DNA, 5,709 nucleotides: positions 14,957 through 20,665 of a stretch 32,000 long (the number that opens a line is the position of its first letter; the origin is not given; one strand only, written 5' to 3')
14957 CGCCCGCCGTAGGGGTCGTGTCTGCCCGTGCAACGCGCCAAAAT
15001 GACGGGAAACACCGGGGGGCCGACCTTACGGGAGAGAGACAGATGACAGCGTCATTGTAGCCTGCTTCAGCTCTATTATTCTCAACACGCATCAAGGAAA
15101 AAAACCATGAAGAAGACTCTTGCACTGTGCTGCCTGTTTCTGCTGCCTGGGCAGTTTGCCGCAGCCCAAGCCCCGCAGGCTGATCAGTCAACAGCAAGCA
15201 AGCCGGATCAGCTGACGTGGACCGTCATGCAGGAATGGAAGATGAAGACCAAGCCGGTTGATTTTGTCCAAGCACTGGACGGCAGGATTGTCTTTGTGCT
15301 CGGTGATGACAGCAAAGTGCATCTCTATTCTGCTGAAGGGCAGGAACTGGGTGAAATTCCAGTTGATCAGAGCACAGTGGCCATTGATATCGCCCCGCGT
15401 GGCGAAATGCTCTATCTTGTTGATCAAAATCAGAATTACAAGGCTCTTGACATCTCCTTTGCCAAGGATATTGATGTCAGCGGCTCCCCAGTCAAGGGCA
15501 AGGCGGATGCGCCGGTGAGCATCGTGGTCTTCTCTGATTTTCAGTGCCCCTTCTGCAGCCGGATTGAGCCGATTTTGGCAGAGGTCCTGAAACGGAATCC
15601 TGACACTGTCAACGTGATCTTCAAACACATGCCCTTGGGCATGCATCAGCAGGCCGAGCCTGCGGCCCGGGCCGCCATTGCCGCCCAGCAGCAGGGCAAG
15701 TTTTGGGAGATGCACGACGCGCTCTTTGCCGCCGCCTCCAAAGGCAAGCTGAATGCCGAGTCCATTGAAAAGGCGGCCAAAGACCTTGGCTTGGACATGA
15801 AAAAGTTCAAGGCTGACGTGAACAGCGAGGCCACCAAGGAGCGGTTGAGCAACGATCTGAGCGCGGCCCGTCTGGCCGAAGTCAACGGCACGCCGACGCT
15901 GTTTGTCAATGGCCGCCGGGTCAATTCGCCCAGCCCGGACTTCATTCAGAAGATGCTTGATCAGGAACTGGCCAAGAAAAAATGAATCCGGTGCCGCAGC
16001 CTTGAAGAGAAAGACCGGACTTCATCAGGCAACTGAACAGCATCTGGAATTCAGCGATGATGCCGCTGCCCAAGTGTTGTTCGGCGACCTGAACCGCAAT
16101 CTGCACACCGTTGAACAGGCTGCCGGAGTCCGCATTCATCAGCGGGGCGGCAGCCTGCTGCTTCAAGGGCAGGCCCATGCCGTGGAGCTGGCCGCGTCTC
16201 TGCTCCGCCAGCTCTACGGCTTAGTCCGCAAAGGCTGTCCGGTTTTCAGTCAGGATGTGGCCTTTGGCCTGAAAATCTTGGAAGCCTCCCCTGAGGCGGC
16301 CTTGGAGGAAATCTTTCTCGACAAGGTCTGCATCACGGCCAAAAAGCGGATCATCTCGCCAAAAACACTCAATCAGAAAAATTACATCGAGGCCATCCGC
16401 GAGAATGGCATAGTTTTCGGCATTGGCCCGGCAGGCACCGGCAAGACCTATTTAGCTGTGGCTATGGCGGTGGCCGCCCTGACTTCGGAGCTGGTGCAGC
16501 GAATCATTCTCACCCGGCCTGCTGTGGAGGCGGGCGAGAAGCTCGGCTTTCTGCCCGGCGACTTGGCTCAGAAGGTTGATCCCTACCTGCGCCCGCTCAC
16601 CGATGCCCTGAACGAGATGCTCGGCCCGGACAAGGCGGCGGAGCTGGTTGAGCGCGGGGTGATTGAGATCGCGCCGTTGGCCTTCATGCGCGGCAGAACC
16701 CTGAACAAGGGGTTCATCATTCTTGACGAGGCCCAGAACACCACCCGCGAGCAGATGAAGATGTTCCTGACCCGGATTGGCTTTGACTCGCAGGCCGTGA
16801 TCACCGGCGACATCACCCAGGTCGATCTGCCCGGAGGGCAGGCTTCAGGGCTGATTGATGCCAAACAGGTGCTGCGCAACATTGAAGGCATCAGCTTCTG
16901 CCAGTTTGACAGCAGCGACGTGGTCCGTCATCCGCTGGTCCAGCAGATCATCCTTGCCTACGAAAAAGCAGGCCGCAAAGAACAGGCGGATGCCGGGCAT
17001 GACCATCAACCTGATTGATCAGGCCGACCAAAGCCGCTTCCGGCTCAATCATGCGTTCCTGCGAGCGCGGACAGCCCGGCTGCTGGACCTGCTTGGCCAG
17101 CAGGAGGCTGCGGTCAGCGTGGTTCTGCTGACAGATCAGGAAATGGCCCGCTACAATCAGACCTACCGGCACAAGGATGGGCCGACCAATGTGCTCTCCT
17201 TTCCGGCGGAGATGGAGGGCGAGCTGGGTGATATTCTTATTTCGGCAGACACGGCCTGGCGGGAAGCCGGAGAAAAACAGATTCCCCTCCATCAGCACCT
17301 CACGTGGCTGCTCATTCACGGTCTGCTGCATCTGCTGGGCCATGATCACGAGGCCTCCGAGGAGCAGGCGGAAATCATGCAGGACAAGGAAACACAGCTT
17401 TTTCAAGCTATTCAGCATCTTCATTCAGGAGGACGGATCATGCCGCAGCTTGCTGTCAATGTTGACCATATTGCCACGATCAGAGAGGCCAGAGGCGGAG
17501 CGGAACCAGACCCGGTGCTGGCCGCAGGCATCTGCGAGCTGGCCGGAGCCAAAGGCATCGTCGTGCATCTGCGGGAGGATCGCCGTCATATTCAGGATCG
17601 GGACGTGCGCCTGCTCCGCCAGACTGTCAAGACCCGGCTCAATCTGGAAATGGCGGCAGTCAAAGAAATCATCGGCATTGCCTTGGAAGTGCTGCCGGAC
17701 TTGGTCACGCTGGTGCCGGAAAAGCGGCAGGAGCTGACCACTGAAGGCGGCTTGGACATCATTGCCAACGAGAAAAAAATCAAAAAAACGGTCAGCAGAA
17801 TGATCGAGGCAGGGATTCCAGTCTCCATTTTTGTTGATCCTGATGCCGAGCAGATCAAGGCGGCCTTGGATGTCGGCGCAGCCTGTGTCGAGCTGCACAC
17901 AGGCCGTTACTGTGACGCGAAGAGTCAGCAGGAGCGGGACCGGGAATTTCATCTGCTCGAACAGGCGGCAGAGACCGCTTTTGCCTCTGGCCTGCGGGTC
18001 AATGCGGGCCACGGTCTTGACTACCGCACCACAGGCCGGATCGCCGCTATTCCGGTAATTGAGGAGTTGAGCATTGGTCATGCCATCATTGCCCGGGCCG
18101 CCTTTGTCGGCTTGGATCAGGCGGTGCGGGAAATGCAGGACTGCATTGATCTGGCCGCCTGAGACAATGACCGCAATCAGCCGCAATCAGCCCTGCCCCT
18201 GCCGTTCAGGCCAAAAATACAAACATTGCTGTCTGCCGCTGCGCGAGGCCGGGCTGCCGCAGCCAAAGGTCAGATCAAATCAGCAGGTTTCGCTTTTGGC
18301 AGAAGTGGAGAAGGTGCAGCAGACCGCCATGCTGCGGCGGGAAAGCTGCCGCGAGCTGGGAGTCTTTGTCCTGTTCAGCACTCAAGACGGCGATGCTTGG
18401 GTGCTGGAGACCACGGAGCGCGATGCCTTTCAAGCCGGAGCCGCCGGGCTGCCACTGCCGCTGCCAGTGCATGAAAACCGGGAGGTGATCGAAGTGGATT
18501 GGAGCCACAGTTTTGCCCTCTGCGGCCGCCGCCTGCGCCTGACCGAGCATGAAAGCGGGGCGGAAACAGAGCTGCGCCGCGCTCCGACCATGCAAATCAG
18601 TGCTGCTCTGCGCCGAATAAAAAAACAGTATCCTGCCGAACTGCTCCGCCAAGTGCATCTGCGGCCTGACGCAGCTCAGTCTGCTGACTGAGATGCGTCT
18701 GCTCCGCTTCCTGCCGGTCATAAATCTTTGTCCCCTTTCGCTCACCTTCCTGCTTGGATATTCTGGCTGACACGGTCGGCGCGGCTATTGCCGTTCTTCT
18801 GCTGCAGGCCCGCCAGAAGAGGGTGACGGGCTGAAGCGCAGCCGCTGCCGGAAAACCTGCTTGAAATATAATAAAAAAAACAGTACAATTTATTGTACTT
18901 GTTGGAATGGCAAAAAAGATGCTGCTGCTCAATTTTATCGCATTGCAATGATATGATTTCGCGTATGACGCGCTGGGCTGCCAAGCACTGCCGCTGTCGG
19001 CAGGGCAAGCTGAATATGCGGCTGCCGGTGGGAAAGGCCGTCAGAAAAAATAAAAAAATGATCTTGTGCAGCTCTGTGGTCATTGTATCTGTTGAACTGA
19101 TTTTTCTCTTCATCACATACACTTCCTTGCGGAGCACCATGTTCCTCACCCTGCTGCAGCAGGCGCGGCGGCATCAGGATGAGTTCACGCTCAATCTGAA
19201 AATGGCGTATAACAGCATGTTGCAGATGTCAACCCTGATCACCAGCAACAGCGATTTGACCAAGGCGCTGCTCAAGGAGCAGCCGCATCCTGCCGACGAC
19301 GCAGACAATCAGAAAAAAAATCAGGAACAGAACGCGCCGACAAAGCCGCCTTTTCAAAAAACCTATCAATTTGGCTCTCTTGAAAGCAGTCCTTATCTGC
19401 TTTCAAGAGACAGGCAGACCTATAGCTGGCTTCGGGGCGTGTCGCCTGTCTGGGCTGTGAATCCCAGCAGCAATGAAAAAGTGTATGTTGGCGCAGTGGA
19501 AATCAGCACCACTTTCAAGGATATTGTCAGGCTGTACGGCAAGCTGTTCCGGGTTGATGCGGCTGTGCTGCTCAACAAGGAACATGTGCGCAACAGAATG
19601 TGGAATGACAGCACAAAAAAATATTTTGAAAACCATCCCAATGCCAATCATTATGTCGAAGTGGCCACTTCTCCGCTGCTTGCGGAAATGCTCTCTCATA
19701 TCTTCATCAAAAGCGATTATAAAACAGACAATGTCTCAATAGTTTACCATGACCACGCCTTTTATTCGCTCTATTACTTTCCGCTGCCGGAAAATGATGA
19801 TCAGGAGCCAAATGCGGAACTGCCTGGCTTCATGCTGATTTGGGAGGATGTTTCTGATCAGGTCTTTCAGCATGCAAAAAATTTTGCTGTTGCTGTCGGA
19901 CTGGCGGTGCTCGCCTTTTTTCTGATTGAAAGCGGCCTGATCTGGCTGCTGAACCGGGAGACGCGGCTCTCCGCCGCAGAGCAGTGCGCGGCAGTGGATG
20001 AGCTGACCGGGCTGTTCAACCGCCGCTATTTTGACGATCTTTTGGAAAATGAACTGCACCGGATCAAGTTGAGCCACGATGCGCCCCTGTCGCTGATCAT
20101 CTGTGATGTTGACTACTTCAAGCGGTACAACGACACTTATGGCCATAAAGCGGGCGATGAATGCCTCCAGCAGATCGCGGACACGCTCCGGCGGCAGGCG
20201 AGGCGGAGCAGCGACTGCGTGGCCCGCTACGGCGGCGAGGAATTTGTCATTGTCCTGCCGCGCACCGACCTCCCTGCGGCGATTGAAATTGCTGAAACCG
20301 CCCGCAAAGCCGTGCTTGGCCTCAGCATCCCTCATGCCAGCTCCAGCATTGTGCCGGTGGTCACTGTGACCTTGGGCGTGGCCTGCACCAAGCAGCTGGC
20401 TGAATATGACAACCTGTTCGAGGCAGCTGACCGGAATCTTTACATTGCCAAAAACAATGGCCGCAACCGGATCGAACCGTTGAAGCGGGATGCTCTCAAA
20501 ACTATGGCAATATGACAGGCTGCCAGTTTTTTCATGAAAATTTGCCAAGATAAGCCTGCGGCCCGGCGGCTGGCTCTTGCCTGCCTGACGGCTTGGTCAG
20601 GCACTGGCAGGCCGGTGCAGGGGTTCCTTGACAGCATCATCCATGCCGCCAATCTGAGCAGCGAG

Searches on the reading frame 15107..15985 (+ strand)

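Call 26: search_protein_families(library=pfam, proteins=[window:15107-15985:+], max_evalue=0.001)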
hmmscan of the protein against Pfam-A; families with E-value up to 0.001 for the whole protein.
window:15107-15985:+ (292 aa): 4 families
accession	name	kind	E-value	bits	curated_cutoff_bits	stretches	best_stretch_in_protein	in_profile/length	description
PF13462.12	Thioredoxin_4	-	2e-25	90.3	23.2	1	126-285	4-164/165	Thioredoxin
PF01323.26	DSBA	-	9.1e-23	81.5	25.6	1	139-284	2-190/191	DSBA-like thioredoxin domain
PF13743.12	Thioredoxin_5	-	5.6e-09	36.4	27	1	214-268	109-164/186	Thioredoxin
PF13098.12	Thioredoxin_2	-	0.00034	21.4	27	0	138-267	8-81/104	Thioredoxin-like domain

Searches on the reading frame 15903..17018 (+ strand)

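Call 26: search_protein_families(library=pfam, proteins=[window:15903-17018:+], max_evalue=0.001)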
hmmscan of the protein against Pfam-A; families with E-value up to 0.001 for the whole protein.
window:15903-17018:+ (371 aa): 6 families
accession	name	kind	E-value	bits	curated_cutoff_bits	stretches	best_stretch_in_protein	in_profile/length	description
PF02562.22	PhoH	-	1e-96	322.7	27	1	151-354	2-205/205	PhoH-like protein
PF13604.12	AAA_30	-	4.1e-07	30.4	27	1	157-307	5-128/191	AAA domain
PF13245.12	AAA_19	-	8.9e-06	26.4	25.1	1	159-307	2-129/134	AAA domain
PF01695.23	IstB_IS21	-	3.7e-05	23.8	24.1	1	154-194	81-118/238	IstB-like ATP binding protein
PF13401.12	AAA_22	-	0.00034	21.4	27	0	167-289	4-105/130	AAA domain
PF00270.35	DEAD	-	0.00045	20.4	26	0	157-203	3-50/167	DEAD/DEAH box helicase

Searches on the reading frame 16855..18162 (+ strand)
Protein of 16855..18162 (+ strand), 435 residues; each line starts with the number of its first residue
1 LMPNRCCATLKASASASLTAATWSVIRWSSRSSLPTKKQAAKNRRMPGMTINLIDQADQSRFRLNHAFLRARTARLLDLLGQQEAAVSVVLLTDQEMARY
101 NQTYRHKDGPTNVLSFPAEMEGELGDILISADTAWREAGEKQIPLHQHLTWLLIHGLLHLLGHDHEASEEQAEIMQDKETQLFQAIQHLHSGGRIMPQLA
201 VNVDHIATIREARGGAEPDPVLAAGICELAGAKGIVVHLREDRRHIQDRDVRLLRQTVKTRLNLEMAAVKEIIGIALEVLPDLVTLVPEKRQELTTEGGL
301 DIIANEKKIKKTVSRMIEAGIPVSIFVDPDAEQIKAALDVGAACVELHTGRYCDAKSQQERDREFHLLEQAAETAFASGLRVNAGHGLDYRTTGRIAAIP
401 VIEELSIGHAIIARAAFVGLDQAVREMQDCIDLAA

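Call 26: search_protein_families(library=pfam, proteins=[window:16855-18162:+], max_evalue=0.001)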
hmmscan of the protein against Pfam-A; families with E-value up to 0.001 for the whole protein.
window:16855-18162:+ (435 aa): 2 families
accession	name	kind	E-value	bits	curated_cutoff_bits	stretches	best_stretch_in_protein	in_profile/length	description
PF03740.19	PdxJ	-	6.9e-99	330.1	24.5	1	198-431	1-234/234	Pyridoxal phosphate biosynthesis protein PdxJ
PF02130.23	YbeY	-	1.9e-32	112.3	25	1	79-185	22-128/129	Endoribonuclease YbeY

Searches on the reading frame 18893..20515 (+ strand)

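Call 26: search_protein_families(library=pfam, proteins=[window:18893-20515:+], max_evalue=0.001)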
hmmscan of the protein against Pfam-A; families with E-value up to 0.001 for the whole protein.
window:18893-20515:+ (540 aa): 2 families
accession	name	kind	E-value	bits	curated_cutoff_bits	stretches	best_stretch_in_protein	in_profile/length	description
PF00990.26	GGDEF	-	7.1e-51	172.6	23.8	1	366-526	1-161/161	Diguanylate cyclase, GGDEF domain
PF17853.6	GGDEF_2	-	0.00042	21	24.5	0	381-476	5-86/116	GGDEF-like domain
